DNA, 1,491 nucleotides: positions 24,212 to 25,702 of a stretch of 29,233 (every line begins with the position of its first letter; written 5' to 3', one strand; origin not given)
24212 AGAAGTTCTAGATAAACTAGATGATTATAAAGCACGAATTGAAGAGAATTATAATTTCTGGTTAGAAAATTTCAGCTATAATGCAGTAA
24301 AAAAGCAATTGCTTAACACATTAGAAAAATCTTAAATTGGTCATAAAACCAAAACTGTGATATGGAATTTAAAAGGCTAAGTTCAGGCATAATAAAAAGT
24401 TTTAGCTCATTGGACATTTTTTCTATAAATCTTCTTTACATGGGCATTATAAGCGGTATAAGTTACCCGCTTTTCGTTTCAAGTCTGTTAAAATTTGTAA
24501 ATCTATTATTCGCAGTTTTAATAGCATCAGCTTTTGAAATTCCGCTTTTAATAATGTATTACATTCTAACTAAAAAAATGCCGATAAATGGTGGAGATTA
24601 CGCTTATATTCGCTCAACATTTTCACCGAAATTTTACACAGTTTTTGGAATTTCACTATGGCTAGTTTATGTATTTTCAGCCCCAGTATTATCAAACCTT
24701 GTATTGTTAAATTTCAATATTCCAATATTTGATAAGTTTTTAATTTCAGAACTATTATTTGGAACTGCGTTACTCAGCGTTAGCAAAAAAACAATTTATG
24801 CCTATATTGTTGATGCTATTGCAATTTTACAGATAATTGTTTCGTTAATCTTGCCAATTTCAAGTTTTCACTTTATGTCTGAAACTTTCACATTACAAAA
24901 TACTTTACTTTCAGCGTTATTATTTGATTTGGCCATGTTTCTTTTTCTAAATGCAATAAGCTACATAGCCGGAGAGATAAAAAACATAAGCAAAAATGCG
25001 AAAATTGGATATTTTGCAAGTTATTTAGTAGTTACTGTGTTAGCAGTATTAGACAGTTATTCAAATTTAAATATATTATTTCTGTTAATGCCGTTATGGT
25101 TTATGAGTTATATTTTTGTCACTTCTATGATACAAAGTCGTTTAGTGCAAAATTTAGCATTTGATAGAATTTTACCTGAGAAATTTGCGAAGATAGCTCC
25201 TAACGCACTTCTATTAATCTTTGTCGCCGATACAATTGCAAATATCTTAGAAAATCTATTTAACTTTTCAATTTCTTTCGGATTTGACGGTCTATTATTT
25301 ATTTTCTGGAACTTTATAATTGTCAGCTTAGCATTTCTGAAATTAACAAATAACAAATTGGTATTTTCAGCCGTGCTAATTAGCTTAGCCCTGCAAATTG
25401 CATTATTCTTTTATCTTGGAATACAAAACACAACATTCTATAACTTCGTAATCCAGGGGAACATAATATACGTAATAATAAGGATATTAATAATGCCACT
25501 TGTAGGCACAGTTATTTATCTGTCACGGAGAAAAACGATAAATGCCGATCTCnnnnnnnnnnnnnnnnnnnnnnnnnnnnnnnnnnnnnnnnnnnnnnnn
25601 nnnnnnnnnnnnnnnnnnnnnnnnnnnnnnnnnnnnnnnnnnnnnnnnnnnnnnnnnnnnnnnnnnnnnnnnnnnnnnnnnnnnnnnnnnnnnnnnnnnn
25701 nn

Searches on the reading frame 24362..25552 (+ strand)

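Call 63: search_protein_families(library=pfam, proteins=[window:24362-25552:+], max_evalue=0.01)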
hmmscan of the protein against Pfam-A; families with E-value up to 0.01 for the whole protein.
window:24362-25552:+ (397 aa): 1 family
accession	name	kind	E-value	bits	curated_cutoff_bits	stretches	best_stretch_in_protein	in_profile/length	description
PF13520.12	AA_permease_2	-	0.0047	16.3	27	1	20-239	4-240/427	Amino acid permease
